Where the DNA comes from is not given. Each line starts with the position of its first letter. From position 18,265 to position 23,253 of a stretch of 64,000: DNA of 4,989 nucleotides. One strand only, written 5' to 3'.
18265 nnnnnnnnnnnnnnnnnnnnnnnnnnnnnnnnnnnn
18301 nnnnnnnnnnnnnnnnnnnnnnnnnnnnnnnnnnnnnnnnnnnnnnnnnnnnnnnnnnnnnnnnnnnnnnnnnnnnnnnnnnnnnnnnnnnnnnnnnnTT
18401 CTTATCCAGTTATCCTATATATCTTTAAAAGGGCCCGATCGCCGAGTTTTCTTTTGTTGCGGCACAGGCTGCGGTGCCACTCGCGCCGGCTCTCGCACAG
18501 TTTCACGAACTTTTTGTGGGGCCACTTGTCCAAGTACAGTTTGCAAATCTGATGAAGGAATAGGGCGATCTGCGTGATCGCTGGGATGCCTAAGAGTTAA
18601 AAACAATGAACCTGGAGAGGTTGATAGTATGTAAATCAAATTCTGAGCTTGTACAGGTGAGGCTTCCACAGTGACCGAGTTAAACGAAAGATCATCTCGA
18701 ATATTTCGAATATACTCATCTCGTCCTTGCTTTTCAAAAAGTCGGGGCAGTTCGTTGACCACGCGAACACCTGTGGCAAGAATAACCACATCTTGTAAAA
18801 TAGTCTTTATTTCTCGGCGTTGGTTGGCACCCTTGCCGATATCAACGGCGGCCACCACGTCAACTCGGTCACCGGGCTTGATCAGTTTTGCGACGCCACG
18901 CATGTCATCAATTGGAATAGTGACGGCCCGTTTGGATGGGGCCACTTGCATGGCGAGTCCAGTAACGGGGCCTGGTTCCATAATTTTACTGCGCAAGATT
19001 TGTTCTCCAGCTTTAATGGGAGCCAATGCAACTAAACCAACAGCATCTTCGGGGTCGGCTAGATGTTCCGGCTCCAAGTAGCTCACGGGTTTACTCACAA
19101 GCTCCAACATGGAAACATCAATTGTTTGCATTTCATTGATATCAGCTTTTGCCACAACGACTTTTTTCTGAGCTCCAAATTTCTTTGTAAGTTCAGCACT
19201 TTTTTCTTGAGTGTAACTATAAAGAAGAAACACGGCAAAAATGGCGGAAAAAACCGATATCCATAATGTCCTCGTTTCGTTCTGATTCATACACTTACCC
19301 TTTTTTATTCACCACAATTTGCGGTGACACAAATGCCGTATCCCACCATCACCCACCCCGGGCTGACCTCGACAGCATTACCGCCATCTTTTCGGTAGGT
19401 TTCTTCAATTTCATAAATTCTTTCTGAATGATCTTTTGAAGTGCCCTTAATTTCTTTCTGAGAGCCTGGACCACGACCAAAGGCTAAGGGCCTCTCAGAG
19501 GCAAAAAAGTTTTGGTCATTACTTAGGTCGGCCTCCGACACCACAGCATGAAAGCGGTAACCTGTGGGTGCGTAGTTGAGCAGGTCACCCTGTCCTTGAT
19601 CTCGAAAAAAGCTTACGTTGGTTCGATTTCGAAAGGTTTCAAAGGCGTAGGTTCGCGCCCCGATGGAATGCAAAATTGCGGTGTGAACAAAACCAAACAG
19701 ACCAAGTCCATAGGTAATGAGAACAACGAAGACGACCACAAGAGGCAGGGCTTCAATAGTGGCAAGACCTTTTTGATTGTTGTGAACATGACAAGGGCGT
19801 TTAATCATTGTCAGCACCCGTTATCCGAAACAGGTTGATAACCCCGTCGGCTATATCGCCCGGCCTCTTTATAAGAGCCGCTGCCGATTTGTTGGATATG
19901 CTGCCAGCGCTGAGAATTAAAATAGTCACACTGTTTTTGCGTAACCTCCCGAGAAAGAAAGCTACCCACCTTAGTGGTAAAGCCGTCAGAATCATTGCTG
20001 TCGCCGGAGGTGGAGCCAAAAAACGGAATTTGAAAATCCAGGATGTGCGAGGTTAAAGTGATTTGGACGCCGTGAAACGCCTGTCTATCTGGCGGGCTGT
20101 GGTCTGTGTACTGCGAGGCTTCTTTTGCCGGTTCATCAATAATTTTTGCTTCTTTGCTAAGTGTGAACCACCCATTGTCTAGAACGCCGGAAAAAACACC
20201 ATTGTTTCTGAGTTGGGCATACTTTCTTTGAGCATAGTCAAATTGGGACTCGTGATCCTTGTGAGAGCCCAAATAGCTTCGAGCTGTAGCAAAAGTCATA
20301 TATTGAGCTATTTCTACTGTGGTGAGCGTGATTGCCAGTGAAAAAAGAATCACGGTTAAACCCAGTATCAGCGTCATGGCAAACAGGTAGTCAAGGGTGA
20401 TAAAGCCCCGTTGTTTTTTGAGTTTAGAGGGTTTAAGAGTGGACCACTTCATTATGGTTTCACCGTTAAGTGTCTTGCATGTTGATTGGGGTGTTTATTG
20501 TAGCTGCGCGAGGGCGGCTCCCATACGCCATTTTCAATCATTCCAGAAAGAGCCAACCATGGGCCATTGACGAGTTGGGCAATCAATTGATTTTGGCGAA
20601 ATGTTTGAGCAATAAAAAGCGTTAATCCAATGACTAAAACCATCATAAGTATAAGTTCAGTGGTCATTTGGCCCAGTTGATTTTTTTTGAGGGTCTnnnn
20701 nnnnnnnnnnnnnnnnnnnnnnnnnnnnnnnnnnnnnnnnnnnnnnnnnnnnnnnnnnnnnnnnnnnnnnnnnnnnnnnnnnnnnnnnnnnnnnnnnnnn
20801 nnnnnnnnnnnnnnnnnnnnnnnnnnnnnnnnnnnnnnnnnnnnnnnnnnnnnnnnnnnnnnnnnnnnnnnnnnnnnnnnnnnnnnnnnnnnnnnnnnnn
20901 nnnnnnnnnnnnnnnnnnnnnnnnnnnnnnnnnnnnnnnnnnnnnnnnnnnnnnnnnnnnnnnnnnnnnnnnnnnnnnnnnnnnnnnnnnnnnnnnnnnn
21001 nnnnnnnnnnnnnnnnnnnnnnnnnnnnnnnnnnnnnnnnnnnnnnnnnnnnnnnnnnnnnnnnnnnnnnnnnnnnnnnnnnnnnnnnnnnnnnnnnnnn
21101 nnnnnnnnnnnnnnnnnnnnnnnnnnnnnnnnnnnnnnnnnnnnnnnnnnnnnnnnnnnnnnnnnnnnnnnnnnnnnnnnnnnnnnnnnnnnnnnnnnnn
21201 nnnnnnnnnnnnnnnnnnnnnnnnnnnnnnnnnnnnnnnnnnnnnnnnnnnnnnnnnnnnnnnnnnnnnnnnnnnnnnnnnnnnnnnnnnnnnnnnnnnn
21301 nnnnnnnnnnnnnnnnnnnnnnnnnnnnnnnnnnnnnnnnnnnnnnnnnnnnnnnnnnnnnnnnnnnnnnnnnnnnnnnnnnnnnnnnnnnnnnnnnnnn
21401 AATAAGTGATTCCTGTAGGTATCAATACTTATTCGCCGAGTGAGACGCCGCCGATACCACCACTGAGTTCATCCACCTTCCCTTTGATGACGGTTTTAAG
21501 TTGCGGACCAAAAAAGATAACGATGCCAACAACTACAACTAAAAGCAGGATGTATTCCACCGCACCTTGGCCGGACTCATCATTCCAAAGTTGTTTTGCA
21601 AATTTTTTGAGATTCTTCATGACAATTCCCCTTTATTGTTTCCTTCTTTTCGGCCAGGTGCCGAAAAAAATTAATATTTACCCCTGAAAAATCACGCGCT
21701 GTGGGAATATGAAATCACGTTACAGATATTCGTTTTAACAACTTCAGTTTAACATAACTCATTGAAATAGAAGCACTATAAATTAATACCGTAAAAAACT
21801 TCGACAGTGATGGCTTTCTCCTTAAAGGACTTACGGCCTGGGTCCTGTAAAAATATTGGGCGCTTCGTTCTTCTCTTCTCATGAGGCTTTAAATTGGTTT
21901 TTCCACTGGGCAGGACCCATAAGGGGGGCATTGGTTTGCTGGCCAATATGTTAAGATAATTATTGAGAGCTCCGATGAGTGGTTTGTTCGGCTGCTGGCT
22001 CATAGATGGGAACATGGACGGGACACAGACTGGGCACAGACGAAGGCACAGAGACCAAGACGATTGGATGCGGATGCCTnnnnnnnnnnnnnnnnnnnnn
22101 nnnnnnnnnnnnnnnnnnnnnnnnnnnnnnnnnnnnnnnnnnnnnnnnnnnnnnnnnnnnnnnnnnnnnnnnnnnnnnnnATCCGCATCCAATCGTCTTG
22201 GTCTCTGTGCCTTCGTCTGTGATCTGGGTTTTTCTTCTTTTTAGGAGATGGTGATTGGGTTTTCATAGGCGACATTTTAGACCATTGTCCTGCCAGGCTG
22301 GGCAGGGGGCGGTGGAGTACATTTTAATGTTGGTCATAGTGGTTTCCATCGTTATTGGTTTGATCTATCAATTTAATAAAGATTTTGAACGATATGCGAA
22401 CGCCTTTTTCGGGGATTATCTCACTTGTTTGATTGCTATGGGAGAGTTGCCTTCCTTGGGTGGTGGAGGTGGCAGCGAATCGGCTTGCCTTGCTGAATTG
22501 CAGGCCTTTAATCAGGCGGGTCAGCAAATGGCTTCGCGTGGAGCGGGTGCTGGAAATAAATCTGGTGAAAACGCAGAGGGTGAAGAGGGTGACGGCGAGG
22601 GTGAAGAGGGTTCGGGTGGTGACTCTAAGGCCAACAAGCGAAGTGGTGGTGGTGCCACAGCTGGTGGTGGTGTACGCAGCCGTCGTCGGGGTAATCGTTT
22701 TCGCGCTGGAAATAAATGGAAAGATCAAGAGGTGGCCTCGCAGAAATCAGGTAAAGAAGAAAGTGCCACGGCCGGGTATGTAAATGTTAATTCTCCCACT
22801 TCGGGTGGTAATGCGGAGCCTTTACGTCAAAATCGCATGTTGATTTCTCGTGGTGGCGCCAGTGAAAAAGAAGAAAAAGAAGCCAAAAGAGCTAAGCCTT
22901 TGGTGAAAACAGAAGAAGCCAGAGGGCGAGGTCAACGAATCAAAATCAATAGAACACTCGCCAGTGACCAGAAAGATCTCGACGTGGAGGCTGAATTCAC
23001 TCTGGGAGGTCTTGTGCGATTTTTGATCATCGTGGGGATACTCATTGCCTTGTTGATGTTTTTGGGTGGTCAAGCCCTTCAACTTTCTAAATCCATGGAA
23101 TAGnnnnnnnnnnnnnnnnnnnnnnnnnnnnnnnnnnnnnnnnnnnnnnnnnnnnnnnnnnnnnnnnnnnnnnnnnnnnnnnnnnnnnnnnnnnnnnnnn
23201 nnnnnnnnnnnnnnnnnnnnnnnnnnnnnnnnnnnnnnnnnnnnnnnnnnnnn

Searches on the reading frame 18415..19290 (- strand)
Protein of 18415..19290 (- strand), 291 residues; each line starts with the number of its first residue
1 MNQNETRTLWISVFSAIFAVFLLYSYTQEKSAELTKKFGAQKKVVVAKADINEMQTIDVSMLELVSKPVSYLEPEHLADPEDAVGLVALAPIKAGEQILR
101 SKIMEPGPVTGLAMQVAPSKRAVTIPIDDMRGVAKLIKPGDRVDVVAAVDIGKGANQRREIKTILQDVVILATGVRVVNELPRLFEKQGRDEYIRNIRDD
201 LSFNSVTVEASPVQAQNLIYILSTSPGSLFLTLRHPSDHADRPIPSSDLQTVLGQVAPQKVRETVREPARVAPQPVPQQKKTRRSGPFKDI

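Call 59: search_protein_families(library=pfam, proteins=[window:18415-19290:-], max_evalue=0.00001)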
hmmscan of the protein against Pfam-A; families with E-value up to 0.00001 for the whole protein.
window:18415-19290:- (291 aa): 2 families
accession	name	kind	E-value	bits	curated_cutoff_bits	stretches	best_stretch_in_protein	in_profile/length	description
PF16976.10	RcpC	-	1.3e-20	73.8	28.8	1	111-234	2-114/114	Flp pilus assembly protein RcpC/CpaB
PF08666.17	SAF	-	1.3e-10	42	21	1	43-102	2-61/63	SAF domain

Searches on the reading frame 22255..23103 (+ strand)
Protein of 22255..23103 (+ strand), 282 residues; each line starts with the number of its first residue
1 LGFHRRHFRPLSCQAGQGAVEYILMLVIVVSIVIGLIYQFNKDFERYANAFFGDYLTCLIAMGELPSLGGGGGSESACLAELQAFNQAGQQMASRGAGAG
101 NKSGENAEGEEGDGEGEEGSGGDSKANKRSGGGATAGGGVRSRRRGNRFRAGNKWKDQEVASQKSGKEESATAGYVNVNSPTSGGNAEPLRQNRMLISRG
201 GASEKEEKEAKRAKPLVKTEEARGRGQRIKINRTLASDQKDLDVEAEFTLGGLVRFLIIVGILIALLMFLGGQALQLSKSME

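Call 15: search_protein_families(library=pfam, proteins=[window:22255-23103:+])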
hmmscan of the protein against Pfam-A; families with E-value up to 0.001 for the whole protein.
window:22255-23103:+ (282 aa): 0 families

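Call 68: search_protein_representatives(protein=window:22255-23103:+)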
Query: 282 residues. Proteins with E-value up to 0.001 (for the whole library): 715; up to 1e-10: 555; up to 1e-30: 68. The best 150 are listed.
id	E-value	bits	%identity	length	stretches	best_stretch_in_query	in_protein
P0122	3.1e-176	600.6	100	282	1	1-282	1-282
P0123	1.4e-44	169.0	43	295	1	4-282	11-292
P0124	7.0e-42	160.1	38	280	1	7-282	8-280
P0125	2.4e-38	148.5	41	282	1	11-282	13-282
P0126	1.6e-37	145.8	37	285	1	8-281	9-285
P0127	1.9e-37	145.5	36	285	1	13-281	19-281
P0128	2.8e-37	145.0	38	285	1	9-282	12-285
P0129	3.1e-37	144.8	41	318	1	5-282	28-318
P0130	3.9e-37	144.5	35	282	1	9-281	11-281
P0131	9.0e-37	143.3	40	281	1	11-282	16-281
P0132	1.4e-36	142.7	38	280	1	11-282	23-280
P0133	1.7e-36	142.5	34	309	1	10-281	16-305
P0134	3.0e-36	141.6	38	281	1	7-282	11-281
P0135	7.5e-36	140.3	40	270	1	16-282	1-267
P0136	1.0e-35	139.8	37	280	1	9-282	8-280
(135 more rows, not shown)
